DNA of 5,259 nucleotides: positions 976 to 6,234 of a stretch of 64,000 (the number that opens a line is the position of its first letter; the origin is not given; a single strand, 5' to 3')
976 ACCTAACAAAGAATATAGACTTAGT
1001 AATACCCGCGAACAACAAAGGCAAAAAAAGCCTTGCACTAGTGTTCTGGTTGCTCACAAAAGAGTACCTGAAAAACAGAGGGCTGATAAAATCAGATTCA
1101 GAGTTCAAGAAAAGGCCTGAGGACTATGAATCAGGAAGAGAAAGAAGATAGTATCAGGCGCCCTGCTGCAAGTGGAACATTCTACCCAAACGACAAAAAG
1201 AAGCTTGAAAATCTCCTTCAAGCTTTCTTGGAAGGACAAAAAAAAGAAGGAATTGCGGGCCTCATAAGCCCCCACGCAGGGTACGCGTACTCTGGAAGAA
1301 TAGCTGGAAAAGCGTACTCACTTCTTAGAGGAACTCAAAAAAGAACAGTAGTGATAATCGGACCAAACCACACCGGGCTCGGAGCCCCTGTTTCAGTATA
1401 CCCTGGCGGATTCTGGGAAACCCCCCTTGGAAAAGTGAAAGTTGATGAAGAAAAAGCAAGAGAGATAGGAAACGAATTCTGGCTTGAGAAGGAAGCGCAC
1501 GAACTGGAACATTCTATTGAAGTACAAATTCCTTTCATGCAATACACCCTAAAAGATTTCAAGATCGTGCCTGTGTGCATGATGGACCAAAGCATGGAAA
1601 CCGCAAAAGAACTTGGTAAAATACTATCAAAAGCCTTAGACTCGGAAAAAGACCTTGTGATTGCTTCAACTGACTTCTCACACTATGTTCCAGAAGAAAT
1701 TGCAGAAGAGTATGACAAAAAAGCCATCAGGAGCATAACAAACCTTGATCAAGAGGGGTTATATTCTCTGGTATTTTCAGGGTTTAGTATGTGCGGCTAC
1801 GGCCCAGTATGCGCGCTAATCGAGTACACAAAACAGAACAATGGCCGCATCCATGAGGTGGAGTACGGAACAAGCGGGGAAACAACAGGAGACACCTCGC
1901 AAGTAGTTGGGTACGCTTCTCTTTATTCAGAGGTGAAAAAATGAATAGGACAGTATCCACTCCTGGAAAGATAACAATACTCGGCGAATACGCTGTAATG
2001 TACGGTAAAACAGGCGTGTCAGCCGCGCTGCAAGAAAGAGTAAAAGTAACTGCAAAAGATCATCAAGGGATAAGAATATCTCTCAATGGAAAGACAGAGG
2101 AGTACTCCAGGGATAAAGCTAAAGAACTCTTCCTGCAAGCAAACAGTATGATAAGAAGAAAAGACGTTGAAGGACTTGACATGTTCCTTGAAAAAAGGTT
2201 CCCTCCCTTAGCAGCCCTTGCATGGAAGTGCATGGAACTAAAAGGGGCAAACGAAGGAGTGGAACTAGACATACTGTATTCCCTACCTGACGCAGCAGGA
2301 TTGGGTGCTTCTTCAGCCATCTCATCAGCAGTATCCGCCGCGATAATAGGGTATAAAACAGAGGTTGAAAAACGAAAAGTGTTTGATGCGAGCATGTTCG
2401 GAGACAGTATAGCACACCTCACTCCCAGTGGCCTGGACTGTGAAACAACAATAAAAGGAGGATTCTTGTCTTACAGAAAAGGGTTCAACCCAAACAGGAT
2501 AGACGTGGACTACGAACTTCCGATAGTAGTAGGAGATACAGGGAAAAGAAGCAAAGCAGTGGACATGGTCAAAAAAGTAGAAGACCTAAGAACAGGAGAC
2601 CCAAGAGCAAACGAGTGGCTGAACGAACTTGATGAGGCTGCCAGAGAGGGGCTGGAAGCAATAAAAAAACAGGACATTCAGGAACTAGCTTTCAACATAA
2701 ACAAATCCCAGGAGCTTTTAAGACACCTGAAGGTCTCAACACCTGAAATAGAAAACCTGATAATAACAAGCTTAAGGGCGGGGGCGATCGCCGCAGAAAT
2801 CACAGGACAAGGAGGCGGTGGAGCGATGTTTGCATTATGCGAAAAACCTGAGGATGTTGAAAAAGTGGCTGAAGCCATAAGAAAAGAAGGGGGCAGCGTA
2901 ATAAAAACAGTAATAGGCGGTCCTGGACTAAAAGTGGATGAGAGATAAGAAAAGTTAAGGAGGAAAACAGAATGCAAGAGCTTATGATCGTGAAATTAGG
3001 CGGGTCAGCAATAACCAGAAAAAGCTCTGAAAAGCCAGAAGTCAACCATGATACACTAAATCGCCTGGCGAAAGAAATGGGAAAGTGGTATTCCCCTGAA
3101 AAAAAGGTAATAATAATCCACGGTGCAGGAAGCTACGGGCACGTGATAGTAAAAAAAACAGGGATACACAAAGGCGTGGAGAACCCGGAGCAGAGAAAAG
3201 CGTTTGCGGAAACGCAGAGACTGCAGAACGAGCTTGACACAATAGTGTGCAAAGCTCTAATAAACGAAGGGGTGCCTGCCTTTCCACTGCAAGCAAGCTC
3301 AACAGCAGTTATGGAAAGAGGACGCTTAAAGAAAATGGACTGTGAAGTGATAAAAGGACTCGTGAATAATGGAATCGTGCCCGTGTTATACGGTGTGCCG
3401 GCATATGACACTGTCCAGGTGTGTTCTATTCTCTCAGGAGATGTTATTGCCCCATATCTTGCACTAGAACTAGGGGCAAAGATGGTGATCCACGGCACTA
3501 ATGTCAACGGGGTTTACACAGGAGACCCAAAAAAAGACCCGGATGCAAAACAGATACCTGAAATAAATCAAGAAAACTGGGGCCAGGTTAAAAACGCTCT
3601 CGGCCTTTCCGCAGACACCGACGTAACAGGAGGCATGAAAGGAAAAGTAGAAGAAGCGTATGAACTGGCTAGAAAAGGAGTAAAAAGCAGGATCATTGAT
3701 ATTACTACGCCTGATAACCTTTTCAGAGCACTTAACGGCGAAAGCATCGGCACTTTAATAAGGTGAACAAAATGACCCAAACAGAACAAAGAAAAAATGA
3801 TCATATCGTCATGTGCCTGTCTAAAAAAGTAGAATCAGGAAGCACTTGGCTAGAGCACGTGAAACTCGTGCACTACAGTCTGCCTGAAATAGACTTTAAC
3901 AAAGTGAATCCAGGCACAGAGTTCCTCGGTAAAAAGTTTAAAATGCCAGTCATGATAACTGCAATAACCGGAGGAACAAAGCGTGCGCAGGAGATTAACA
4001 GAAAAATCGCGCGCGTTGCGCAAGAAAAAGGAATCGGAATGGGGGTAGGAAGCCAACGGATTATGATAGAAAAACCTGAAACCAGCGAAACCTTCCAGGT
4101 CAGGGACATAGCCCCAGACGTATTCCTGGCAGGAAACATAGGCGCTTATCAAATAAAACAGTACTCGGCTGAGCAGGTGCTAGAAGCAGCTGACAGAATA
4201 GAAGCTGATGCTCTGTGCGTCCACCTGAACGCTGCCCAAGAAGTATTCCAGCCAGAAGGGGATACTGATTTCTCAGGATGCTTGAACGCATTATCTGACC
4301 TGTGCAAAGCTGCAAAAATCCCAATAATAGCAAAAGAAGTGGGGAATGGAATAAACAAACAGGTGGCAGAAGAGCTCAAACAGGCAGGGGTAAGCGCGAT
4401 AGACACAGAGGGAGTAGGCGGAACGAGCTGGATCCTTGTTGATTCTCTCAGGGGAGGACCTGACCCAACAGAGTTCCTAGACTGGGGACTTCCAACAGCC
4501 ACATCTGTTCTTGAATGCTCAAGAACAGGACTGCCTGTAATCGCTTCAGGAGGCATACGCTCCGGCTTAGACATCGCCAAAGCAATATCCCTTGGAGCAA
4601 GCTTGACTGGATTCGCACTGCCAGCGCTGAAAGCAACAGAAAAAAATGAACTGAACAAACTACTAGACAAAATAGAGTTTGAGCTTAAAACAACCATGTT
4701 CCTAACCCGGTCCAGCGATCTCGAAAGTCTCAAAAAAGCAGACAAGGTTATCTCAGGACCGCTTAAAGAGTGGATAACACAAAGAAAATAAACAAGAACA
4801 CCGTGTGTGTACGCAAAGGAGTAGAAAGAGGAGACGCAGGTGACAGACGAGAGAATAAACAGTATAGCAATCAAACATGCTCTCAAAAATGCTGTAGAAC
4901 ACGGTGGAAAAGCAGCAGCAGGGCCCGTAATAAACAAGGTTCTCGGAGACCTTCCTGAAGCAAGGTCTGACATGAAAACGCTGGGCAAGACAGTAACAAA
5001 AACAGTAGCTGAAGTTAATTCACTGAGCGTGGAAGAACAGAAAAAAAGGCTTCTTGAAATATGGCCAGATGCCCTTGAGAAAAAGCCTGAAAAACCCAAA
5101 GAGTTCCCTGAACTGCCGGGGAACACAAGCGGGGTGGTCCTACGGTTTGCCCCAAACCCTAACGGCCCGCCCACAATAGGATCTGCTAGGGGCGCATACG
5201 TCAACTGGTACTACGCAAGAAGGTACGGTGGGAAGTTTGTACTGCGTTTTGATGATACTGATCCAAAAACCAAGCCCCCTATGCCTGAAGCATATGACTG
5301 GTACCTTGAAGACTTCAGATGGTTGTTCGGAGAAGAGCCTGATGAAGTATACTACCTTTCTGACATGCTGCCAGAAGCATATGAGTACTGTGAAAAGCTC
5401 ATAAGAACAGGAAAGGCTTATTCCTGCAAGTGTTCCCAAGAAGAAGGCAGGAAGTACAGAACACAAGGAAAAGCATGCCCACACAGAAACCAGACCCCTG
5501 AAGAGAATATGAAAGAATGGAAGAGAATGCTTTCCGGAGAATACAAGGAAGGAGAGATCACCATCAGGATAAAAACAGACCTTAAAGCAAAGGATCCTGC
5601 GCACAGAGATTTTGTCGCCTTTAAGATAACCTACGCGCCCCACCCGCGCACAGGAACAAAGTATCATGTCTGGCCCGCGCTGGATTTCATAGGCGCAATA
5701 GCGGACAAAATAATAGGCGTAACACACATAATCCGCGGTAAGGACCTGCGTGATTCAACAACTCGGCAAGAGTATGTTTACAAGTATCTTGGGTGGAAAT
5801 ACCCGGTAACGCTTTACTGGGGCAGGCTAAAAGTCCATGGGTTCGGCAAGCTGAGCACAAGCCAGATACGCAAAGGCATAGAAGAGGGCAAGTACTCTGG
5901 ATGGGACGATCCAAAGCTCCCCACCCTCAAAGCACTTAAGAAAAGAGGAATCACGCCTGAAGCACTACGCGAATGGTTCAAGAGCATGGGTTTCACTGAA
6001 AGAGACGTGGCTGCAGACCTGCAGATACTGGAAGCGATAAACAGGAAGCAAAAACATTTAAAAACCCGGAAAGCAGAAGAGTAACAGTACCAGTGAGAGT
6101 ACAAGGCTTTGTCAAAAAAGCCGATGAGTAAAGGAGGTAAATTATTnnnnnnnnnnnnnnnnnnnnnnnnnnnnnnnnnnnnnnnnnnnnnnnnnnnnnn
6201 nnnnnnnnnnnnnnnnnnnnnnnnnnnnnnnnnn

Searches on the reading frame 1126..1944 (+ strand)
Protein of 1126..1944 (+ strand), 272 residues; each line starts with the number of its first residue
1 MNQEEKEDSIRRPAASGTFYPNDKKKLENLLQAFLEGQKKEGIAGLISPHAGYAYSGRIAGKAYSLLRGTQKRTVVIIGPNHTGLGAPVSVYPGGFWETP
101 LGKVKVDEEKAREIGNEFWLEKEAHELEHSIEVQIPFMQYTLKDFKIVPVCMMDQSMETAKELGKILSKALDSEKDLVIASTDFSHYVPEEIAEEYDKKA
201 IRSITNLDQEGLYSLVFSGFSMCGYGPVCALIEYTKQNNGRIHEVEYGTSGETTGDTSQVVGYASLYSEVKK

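Call 85: search_protein_families(library=pfam, proteins=[window:1126-1944:+], max_evalue=0.0001)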
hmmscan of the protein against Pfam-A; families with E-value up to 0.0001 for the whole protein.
window:1126-1944:+ (272 aa): 1 family
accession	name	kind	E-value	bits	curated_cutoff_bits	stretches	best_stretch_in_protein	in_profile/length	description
PF01875.22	Memo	-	1.6e-77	260.8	27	1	13-266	2-268/269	Memo-like protein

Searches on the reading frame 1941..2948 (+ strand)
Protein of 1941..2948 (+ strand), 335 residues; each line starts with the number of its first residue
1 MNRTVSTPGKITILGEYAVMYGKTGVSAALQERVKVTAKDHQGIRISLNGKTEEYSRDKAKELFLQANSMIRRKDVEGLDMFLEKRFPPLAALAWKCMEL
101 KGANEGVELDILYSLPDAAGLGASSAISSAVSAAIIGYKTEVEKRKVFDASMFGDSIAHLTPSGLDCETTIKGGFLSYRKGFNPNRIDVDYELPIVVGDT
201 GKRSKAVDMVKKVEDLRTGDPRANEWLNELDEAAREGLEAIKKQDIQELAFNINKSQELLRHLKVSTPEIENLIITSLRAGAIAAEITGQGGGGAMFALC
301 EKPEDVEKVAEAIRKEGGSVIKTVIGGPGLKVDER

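Call 85: search_protein_families(library=pfam, proteins=[window:1941-2948:+], max_evalue=0.0001)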
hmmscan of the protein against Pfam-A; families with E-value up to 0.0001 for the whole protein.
window:1941-2948:+ (335 aa): 2 families
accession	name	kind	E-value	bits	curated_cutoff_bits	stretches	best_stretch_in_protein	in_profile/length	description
PF08544.19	GHMP_kinases_C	-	6.2e-15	55.8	21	1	238-317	2-83/85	GHMP kinases C terminal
PF00288.32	GHMP_kinases_N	-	6.2e-05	23.6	22.3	0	96-166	8-79/87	GHMP kinases N terminal domain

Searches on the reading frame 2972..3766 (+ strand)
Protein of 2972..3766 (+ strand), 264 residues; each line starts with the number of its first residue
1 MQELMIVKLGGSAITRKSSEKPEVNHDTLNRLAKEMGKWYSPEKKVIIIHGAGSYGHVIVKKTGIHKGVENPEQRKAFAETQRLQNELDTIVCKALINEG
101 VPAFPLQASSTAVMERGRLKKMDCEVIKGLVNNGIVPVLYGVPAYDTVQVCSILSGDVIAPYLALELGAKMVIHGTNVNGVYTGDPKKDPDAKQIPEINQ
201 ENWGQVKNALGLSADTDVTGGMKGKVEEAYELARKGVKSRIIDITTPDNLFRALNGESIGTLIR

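Call 85: search_protein_families(library=pfam, proteins=[window:2972-3766:+], max_evalue=0.0001)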
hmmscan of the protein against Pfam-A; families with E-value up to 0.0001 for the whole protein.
window:2972-3766:+ (264 aa): 1 family
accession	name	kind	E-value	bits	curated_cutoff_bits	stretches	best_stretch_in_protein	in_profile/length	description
PF00696.33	AA_kinase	-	7.9e-46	157.1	24.9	1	4-243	2-234/234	Amino acid kinase family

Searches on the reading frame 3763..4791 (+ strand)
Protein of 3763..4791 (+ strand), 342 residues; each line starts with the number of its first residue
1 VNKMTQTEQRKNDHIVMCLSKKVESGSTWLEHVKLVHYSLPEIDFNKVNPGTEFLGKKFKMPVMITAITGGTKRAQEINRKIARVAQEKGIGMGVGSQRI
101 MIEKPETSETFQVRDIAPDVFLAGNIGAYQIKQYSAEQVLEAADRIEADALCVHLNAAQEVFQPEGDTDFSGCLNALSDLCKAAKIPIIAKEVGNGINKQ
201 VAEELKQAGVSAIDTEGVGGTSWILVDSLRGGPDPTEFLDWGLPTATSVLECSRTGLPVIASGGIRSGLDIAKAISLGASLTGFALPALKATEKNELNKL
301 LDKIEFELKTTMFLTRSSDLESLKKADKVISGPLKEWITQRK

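Call 85: search_protein_families(library=pfam, proteins=[window:3763-4791:+], max_evalue=0.0001)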
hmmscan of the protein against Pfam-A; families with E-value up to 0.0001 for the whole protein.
window:3763-4791:+ (342 aa): 3 families
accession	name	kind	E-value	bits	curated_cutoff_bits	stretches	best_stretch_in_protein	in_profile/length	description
PF01070.24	FMN_dh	-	8.1e-19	68.3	24.9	1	173-325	206-345/350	FMN-dependent dehydrogenase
PF00478.31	IMPDH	-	6.3e-06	25.9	25.6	1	180-281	139-232/345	IMP dehydrogenase / GMP reductase domain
PF01645.23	Glu_synthase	-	4.6e-05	23.2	20.4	1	182-291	200-310/369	Conserved region in glutamate synthase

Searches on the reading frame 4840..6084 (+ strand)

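Call 85: search_protein_families(library=pfam, proteins=[window:4840-6084:+], max_evalue=0.0001)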
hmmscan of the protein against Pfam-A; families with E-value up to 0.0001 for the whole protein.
window:4840-6084:+ (414 aa): 1 family
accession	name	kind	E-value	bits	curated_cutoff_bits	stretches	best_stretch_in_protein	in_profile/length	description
PF00749.27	tRNA-synt_1c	-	1.3e-71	241.5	23.4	1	99-403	2-310/314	tRNA synthetases class I (E and Q), catalytic domain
